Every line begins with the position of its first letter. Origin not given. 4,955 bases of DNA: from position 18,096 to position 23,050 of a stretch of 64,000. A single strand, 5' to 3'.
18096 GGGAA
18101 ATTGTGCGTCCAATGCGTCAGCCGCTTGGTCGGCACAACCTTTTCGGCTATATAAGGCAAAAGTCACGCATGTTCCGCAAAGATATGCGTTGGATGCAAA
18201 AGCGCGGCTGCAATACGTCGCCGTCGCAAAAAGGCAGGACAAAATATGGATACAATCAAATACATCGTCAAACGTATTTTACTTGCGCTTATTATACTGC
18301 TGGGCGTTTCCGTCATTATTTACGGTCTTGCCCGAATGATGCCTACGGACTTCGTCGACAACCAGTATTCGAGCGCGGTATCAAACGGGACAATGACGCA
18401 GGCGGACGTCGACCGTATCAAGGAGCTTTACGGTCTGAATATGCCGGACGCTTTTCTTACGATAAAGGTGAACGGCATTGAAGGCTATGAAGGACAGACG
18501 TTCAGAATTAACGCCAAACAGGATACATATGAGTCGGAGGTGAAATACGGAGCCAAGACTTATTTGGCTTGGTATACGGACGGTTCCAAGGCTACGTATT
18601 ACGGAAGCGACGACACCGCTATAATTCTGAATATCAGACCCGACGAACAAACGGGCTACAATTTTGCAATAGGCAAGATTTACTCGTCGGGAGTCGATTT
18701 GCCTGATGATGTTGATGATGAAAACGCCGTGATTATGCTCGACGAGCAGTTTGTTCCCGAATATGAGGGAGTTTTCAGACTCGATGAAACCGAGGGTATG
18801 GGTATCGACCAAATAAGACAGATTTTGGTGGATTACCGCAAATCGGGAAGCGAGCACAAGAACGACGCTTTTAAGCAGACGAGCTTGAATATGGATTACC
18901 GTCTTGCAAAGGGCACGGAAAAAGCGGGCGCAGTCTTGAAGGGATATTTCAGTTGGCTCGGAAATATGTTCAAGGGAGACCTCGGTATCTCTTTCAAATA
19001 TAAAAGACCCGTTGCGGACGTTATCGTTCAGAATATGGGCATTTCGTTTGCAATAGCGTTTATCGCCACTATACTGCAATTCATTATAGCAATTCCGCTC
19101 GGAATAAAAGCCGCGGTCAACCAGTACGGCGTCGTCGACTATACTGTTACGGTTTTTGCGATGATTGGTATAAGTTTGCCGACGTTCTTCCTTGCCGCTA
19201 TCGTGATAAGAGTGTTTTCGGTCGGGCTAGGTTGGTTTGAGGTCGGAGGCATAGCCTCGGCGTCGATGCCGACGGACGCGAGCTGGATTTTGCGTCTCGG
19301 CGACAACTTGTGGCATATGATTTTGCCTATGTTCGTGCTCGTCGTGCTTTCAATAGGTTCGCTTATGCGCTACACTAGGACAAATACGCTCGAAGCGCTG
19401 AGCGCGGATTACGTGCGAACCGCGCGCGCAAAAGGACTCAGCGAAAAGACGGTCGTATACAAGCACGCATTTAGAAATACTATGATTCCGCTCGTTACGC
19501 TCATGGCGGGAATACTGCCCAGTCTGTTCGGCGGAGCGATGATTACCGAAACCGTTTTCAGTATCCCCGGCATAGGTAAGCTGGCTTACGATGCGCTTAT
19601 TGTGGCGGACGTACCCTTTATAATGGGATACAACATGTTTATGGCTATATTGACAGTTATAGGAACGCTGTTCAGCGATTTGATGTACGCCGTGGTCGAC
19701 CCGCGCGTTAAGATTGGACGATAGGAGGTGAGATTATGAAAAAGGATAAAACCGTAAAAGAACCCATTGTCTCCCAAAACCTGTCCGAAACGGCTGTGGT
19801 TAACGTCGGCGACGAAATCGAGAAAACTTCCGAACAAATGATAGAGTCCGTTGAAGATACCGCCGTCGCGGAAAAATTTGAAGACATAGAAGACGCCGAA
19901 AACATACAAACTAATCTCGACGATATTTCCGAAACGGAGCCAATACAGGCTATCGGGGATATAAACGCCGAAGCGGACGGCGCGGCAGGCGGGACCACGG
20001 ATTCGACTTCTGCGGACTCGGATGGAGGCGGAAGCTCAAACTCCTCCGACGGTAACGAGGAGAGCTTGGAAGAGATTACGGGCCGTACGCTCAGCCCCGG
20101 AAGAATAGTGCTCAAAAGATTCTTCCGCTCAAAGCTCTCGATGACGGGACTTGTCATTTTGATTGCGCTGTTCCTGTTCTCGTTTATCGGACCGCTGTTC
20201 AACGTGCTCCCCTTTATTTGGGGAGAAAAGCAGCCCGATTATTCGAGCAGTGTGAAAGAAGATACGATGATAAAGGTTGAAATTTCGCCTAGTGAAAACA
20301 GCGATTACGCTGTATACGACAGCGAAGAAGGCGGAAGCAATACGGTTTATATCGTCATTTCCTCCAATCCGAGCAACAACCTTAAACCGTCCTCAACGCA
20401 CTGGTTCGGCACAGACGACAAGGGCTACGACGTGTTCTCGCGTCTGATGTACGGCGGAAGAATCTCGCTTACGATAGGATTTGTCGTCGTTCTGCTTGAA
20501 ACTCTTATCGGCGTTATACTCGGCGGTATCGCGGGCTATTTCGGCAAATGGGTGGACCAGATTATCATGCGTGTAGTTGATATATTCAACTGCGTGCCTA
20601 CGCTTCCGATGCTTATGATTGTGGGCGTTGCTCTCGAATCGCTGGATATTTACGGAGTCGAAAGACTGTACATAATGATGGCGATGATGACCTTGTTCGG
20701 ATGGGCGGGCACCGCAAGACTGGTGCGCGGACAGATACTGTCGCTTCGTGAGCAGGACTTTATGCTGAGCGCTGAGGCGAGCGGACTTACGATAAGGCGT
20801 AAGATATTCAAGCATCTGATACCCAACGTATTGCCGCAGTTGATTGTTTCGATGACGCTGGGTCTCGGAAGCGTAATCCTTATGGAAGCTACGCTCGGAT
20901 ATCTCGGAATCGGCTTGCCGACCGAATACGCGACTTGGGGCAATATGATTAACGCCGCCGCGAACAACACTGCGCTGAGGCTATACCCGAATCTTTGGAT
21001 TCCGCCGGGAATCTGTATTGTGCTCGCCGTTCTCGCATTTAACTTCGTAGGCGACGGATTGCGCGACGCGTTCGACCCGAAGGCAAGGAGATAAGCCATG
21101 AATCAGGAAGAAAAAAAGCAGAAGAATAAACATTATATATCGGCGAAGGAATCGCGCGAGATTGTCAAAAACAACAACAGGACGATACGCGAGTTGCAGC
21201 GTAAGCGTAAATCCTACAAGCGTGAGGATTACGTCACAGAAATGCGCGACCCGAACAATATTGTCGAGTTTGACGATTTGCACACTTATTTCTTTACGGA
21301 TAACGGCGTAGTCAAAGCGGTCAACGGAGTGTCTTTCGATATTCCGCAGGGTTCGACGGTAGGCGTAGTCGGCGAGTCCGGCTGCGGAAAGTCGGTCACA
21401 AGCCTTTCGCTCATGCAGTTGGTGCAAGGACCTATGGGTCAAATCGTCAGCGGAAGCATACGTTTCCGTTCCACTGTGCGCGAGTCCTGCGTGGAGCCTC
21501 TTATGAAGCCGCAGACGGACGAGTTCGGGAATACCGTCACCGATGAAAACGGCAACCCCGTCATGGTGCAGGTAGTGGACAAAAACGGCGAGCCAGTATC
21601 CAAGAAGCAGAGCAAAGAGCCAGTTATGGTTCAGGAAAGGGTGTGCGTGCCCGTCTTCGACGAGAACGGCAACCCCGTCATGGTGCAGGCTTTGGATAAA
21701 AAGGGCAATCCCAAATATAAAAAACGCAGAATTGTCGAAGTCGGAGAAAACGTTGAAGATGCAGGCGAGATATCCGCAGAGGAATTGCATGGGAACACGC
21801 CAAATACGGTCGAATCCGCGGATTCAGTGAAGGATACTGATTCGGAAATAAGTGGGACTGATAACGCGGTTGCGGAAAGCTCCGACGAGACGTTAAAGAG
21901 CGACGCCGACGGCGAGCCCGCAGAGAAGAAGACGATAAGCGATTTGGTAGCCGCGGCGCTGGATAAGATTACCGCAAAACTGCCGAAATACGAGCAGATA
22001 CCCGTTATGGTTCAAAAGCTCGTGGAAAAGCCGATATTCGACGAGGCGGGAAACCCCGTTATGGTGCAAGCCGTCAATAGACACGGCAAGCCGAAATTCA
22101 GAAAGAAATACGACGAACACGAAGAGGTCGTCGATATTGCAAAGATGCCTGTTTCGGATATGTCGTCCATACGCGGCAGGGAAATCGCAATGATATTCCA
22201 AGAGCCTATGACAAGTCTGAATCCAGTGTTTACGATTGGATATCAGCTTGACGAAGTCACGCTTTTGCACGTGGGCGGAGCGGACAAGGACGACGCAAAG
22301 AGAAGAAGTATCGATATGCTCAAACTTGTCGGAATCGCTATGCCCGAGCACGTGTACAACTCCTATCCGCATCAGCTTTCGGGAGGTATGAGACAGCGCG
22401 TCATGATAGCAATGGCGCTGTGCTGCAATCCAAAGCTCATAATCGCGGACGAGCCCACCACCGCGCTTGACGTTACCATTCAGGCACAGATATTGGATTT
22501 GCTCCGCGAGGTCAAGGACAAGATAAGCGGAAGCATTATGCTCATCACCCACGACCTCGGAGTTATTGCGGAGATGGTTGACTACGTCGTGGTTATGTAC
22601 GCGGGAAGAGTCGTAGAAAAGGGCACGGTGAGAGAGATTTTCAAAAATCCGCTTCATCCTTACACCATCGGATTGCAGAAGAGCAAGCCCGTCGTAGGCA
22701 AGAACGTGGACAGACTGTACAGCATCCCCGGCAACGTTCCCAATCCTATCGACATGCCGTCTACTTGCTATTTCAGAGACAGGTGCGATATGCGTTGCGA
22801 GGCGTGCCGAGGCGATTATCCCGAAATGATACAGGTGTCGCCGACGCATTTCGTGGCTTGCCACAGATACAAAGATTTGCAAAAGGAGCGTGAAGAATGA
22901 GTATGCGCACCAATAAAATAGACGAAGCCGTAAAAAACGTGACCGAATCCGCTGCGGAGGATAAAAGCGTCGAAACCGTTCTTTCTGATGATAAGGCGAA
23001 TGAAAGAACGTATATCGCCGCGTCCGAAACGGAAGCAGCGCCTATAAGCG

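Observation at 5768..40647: Candidate protein-foraging island: anchored S8 protease, oversized Opp-type importer, four giant lipoproteins, then TldD/PmbA and an M18 aminopeptidase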

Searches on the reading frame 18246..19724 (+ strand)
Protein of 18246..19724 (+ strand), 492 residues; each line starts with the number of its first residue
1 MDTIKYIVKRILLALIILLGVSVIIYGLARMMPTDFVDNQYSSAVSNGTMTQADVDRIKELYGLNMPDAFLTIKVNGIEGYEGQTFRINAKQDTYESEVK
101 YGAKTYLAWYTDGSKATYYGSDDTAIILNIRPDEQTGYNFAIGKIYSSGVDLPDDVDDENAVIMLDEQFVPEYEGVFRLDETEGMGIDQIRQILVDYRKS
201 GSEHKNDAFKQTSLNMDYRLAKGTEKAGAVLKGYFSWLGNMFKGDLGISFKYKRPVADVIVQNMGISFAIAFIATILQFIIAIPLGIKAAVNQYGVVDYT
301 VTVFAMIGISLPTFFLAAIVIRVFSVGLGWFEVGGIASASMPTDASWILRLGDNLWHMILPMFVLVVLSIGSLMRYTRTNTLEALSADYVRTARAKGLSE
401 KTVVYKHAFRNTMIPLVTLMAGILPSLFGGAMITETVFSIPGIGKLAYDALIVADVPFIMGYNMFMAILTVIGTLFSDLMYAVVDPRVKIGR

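Call 3: search_protein_families(library=pfam, proteins=[window:18246-19724:+], max_evalue=0.01)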
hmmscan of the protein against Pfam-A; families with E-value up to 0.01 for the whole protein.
window:18246-19724:+ (492 aa): 2 families
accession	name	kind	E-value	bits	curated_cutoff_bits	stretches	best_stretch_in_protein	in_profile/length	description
PF00528.27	BPD_transp_1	-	2.6e-34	119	26.4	1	282-489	1-183/184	Binding-protein-dependent transport system inner membrane component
PF19300.4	BPD_transp_1_N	-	0.00041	20.9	23.8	0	4-40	2-38/114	Binding-prot-dependent transport system membrane comp, N-term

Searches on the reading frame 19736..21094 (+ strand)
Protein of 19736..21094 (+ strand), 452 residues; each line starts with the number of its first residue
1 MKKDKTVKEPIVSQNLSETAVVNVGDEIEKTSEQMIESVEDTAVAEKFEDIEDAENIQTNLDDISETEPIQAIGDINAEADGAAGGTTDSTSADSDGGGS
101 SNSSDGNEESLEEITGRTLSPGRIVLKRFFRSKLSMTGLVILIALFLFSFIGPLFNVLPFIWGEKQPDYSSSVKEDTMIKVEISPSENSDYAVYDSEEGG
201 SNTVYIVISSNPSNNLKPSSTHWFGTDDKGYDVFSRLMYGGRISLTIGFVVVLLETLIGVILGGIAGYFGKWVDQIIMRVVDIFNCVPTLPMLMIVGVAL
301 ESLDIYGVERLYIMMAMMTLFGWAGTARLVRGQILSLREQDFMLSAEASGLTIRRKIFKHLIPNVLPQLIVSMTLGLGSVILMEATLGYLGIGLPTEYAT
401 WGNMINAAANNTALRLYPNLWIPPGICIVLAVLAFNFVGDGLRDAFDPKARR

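Call 3: search_protein_families(library=pfam, proteins=[window:19736-21094:+], max_evalue=0.01)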
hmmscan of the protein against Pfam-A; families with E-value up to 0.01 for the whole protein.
window:19736-21094:+ (452 aa): 2 families
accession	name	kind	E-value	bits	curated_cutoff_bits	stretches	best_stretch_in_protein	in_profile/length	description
PF00528.27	BPD_transp_1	-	1.4e-32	113.3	26.4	1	259-452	1-184/184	Binding-protein-dependent transport system inner membrane component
PF12911.12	OppC_N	-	6.4e-10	39.2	23.9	1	120-155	1-36/53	N-terminal TM domain of oligopeptide transport permease C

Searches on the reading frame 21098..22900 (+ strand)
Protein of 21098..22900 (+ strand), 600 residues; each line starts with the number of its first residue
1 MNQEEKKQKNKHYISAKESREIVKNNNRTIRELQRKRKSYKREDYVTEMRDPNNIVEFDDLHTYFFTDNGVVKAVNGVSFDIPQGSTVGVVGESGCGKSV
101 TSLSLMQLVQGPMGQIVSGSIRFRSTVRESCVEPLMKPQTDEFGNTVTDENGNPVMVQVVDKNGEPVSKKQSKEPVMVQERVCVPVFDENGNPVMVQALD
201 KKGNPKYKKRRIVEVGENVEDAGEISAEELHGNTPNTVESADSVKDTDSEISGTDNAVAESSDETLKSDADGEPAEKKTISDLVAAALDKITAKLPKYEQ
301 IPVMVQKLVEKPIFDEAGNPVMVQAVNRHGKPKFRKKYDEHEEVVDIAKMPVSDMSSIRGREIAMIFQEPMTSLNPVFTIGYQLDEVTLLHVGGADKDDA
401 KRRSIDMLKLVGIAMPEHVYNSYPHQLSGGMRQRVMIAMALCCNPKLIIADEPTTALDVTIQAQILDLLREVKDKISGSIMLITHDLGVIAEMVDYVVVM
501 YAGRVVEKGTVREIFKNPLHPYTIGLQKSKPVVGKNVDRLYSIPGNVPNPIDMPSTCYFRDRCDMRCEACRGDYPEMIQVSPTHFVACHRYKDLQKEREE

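Call 3: search_protein_families(library=pfam, proteins=[window:21098-22900:+], max_evalue=0.01)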
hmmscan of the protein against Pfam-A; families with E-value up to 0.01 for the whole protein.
window:21098-22900:+ (600 aa): 3 families
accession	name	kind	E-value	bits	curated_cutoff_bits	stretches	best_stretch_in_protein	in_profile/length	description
PF00005.33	ABC_tran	-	1.8e-25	90.6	25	2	339-455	36-137/137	ABC transporter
PF08352.17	oligo_HPY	-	1.2e-18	67.6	27.1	1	506-570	1-65/65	Oligopeptide/dipeptide transporter, C-terminal region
PF13304.12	AAA_21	-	0.0014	19.2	27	1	415-490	226-303/304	AAA domain, putative AbiEii toxin, Type IV TA system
